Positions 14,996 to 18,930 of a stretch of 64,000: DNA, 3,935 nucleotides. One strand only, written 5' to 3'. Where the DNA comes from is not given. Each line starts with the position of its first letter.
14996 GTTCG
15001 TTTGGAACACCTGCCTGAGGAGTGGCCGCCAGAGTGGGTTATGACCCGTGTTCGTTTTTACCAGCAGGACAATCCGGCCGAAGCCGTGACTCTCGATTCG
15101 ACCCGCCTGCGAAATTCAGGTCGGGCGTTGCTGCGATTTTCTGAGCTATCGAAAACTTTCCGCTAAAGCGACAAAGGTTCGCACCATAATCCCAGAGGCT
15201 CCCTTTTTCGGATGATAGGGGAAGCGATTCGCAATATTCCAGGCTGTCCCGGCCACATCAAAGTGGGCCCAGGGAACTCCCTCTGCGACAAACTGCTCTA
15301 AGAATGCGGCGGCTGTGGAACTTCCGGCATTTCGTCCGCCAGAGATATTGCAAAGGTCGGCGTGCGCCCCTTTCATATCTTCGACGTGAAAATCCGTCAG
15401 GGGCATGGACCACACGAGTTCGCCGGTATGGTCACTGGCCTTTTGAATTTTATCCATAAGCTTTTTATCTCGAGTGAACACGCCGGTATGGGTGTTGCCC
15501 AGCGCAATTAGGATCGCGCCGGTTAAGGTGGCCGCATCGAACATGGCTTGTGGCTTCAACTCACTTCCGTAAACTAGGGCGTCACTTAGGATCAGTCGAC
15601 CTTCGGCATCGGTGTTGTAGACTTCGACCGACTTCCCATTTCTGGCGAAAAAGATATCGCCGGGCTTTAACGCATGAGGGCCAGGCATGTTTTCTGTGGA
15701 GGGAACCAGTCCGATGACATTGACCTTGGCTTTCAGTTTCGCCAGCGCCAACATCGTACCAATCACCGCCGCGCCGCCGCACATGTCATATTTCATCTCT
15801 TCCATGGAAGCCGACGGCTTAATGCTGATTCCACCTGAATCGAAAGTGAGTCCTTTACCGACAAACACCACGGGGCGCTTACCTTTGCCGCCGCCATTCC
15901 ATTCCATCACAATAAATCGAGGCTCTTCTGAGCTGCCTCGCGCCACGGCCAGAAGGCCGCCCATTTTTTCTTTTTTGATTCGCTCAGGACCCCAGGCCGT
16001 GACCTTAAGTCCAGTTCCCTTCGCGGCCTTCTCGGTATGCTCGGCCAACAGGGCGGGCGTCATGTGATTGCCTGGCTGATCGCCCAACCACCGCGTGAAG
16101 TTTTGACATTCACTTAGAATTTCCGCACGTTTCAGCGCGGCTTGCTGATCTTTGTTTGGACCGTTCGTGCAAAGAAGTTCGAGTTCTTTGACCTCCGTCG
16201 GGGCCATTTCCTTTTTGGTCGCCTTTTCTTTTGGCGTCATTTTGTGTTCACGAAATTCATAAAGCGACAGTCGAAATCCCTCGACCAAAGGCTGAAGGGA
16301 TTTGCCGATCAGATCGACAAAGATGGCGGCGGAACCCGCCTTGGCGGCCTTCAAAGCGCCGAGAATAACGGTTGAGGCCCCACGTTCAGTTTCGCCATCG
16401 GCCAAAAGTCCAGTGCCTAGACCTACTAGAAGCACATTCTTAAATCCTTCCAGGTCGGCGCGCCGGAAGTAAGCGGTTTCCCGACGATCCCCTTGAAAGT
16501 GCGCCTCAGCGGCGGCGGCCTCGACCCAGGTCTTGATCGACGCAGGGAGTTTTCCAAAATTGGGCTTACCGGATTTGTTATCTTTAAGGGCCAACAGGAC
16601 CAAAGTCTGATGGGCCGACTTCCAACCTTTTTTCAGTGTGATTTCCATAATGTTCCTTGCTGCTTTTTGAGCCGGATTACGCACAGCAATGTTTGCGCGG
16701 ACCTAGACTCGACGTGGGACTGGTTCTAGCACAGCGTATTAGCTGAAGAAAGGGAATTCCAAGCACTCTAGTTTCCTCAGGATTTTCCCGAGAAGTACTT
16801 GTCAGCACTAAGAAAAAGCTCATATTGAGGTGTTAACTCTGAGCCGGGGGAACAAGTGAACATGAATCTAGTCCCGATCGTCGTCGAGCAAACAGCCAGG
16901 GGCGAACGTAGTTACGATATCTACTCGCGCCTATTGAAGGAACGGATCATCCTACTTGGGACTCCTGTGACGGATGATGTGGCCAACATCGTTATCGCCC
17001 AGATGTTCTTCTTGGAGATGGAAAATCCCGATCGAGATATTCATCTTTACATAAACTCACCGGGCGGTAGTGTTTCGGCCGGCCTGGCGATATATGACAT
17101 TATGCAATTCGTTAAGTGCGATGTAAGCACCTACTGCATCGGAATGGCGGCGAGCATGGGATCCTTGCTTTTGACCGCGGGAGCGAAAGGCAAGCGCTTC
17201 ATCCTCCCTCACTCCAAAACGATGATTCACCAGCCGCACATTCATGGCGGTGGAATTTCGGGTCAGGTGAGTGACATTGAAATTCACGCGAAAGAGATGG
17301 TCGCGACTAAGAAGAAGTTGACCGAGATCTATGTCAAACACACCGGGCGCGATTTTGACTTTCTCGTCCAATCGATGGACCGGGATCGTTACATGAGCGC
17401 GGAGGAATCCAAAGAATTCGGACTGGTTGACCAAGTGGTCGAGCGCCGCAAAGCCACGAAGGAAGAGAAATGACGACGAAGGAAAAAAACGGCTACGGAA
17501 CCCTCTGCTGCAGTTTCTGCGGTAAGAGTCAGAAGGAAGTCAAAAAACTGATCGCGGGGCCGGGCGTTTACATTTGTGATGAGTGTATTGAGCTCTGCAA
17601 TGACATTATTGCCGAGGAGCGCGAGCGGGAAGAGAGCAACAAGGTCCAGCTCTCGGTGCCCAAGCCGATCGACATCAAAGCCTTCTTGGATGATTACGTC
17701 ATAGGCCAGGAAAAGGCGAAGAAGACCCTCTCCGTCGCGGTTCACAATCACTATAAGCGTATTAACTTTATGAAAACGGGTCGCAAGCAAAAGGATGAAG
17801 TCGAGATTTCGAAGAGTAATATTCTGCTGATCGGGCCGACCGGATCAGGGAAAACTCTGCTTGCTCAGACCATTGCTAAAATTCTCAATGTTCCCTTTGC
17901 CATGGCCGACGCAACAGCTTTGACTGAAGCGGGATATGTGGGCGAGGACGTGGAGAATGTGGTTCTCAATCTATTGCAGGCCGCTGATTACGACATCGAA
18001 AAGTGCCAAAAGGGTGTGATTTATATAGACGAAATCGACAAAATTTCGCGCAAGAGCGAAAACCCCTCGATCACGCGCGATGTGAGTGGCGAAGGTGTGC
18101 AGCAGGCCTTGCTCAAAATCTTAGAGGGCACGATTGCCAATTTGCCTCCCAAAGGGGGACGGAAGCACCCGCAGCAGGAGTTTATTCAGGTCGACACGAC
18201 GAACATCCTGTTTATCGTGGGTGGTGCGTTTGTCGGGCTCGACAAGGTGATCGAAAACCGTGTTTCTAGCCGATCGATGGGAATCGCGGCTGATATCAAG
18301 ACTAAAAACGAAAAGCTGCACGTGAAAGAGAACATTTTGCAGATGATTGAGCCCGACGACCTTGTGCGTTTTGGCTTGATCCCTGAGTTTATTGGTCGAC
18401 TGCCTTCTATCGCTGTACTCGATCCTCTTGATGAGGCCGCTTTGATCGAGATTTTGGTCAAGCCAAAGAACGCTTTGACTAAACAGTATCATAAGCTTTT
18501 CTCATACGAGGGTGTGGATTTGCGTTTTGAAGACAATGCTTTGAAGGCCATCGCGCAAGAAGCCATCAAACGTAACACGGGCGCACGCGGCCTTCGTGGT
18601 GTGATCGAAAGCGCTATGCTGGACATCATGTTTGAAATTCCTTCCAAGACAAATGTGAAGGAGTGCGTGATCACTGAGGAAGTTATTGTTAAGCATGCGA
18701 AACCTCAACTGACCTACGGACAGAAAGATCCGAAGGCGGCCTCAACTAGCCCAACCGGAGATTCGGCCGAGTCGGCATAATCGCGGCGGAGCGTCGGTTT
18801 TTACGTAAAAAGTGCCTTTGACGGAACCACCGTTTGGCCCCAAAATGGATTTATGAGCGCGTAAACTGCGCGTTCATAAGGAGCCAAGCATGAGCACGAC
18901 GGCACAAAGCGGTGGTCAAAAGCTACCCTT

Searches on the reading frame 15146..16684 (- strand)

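Call 17: search_protein_families(library=ncbifam, proteins=[window:15146-16684:-], max_evalue=0.00001)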
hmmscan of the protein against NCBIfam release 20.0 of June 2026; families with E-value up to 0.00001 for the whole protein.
window:15146-16684:- (512 aa): 13 families
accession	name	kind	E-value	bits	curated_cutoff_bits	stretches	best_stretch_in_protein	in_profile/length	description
NF002073.0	PRK00913.1-2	equivalog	5.2e-134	447.9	432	1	22-511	16-501/505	leucyl aminopeptidase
NF002083.0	PRK00913.3-5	equivalog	5.5e-128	428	468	1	22-510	11-489/492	leucyl aminopeptidase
NF002077.0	PRK00913.2-4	equivalog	1.5e-124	416.7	471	1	13-504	5-491/501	leucyl aminopeptidase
NF002074.0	PRK00913.1-4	equivalog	3.7e-123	412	415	1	18-484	6-472/496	leucyl aminopeptidase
NF002075.0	PRK00913.2-2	equivalog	4e-116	388.8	468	1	23-503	18-491/502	leucyl aminopeptidase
NF002076.0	PRK00913.2-3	equivalog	3.3e-113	379.4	491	1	25-507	15-489/494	leucyl aminopeptidase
NF002082.0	PRK00913.3-4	equivalog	8.2e-110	368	552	1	61-508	46-500/504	leucyl aminopeptidase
NF002081.0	PRK00913.3-3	equivalog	3.6e-95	319.6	485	1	109-507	80-477/485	leucyl aminopeptidase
NF002080.0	PRK00913.3-2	equivalog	8.6e-93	311.6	475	1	177-509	118-442/447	leucyl aminopeptidase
NF002072.0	PRK00913.1-1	equivalog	2.2e-90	303.6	826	1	173-485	163-475/502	leucyl aminopeptidase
NF002078.0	PRK00913.2-5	equivalog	3.1e-78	263.5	622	1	58-510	46-496/500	leucyl aminopeptidase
NF003450.0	PRK05015.1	equivalog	4.1e-75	253.1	437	1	187-506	100-423/429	aminopeptidase PepB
NF002079.0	PRK00913.3-1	equivalog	1e-73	248.7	1013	1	129-510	108-491/496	leucyl aminopeptidase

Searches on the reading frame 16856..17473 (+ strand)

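Call 17: search_protein_families(library=ncbifam, proteins=[window:16856-17473:+], max_evalue=0.00001)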
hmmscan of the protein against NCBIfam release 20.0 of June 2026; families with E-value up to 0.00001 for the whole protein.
window:16856-17473:+ (205 aa): 10 families
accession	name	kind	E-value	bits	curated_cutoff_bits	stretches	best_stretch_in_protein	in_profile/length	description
NF001368.0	PRK00277.1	subfamily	1.5e-95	318.8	249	1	2-201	5-201/203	ATP-dependent Clp protease proteolytic subunit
TIGR00493.1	clpP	equivalog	4e-87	290.9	308.6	1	3-197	1-192/192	ATP-dependent Clp endopeptidase proteolytic subunit ClpP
NF009205.0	PRK12553.1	subfamily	1e-75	253.9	228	1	4-200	12-207/211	ATP-dependent Clp protease proteolytic subunit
NF011090.0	PRK14513.1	equivalog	1.6e-75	253.4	347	1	3-202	1-197/201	ATP-dependent Clp protease proteolytic subunit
NF009203.0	PRK12551.1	equivalog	1.1e-74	250.4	359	1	5-199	1-192/196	ATP-dependent Clp protease proteolytic subunit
NF011091.0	PRK14514.1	equivalog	4.6e-67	225.8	361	1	5-198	30-220/221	ATP-dependent Clp endopeptidase proteolytic subunit ClpP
NF009204.0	PRK12552.1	equivalog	2.2e-48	164.6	263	1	21-202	22-219/225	ATP-dependent Clp protease proteolytic subunit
NF011089.0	PRK14512.1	equivalog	3.3e-45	154.3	251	1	22-201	21-197/200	ATP-dependent Clp protease proteolytic subunit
NF045540.1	scaf_prot_MCP1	exception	8.6e-29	100.7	475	1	57-201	28-167/652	ClpP-like prohead protease/major capsid protein fusion protein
NF045542.1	Clp_rel_HeadMat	equivalog_domain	2.5e-26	92.6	120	1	46-194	18-165/165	head maturation protease, ClpP-related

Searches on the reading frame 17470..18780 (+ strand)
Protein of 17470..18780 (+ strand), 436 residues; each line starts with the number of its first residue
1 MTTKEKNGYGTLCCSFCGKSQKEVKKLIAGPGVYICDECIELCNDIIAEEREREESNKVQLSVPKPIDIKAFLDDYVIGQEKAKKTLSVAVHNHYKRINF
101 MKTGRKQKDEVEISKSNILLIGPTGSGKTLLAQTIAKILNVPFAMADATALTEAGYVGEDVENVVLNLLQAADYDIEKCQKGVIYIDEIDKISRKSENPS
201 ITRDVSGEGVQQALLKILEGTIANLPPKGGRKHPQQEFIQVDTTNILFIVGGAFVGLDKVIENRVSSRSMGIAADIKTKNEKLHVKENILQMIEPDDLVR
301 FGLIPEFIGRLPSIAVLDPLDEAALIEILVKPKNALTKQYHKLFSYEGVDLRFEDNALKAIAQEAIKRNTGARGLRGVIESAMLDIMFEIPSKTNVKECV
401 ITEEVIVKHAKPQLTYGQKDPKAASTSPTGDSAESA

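Call 17: search_protein_families(library=ncbifam, proteins=[window:17470-18780:+], max_evalue=0.00001)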
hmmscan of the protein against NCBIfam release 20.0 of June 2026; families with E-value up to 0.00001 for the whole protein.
window:17470-18780:+ (436 aa): 20 families
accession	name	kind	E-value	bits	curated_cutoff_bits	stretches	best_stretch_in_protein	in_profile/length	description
NF003745.1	PRK05342.1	equivalog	1.2e-200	666.7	359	1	11-420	5-413/418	ATP-dependent Clp protease ATP-binding subunit ClpX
TIGR00382.1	clpX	equivalog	8e-198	657.5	370.75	1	5-414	5-413/414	ATP-dependent protease ATP-binding subunit ClpX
TIGR00390.1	hslU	equivalog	2.2e-60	204.9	362.45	3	66-172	3-104/441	ATP-dependent protease ATPase subunit HslU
TIGR02639.1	ClpA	equivalog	6.1e-12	44.6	993.15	1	299-386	631-714/734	ATP-dependent Clp protease ATP-binding subunit ClpA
NF041006.2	cell_div_CdvC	equivalog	2.3e-09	36.7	650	1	77-193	105-211/370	cell division protein CdvC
TIGR03346.1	chaperone_ClpB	equivalog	5.1e-09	35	1232.1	0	297-386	740-825/853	ATP-dependent chaperone ClpB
NF003069.1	PRK03992.1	subfamily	6.3e-09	35.5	500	1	116-218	166-259/379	proteasome-activating nucleotidase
TIGR01242.2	TIGR01242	subfamily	1.6e-08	33.9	500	1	117-218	150-242/362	proteasome-activating nucleotidase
TIGR01243.1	CDC48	subfamily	3.1e-08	32.4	802.65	1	117-212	214-301/733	CDC48 family AAA ATPase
NF008004.0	PRK10733.1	equivalog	3.1e-08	32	1008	1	77-196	154-260/644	ATP-dependent zinc metalloprotease FtsH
NF000868.0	PRK00080.1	equivalog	3.7e-08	32.6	282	1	73-197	24-119/330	Holliday junction branch migration DNA helicase RuvB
NF047748.1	PrtsmActNtasePan1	equivalog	5.4e-08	32.3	750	1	110-218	176-276/405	proteasome-activating nucleotidase Pan1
NF003229.0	PRK04195.1-5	equivalog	7.3e-08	31.5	280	1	77-199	19-122/413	replication factor C large subunit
TIGR01241.2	FtsH_fam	equivalog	1.1e-07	31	600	1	117-196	197-270/598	ATP-dependent zinc metalloprotease FtsH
TIGR03345.1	VI_ClpV1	equivalog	2.8e-07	29.2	884.95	0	278-385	728-829/852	type VI secretion system ATPase TssH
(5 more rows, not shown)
